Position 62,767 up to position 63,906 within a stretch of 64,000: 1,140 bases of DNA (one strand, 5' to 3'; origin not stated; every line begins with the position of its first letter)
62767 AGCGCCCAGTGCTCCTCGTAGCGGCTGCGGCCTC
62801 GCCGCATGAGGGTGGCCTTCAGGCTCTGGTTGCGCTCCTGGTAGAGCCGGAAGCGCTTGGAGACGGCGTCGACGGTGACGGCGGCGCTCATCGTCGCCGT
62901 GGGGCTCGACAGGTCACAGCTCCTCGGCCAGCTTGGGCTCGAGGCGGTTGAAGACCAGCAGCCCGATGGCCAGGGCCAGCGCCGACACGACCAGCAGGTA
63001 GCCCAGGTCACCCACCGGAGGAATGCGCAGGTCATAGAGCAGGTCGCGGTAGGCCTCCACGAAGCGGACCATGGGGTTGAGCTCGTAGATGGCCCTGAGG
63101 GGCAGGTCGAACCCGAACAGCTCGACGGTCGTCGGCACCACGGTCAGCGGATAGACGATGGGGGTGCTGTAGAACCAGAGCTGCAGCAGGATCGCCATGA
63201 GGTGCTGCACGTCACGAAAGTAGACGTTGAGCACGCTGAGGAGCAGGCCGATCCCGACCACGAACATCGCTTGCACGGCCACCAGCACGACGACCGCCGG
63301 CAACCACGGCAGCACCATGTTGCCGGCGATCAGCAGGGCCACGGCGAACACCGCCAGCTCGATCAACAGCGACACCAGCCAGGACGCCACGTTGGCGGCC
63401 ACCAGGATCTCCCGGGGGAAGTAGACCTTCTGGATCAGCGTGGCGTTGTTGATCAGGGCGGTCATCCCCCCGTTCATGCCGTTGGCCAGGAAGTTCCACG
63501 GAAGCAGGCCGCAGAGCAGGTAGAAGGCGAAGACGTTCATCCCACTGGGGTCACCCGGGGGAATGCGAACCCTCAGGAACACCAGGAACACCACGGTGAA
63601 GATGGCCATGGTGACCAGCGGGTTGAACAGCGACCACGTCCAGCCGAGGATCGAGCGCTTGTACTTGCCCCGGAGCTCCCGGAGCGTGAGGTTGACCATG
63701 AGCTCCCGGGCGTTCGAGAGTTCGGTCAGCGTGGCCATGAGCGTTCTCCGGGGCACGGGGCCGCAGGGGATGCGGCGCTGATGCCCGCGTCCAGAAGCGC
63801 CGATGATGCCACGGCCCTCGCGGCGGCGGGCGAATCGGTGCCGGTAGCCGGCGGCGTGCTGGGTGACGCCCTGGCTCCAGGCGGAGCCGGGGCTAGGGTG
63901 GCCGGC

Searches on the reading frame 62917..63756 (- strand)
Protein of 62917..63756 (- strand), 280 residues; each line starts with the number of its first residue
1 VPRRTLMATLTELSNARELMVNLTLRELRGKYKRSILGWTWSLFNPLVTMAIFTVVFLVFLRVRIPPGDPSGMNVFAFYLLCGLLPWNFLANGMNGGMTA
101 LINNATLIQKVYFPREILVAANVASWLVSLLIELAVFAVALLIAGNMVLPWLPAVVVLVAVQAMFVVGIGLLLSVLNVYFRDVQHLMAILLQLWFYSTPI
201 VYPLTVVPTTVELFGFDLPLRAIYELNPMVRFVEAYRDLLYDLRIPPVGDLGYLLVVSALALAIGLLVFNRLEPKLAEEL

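Call 30: search_protein_families(library=pfam, proteins=[window:62917-63756:-], max_evalue=0.001)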
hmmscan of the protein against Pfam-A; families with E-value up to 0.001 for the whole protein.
window:62917-63756:- (280 aa): 1 family
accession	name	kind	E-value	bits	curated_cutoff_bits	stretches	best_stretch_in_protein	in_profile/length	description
PF01061.29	ABC2_membrane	-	4.3e-15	56.2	26.9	1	23-240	6-210/211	ABC-2 type transporter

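Call 68: search_protein_families(library=ncbifam, proteins=[window:62917-63756:-], max_evalue=1e-10)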
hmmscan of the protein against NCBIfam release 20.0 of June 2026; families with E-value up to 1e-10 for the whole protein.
window:62917-63756:- (280 aa): 2 families
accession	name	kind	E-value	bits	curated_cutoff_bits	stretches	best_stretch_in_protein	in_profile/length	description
NF050109.1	galactan_ABC_perm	equivalog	2.6e-21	76.4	380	1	8-245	12-238/272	galactan export ABC transporter permease subunit Wzm/RfbD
NF050053.1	CapPschTportKpsM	equivalog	6.8e-12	45.9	300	1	19-269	4-247/257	capsule polysaccharide transporter KpsM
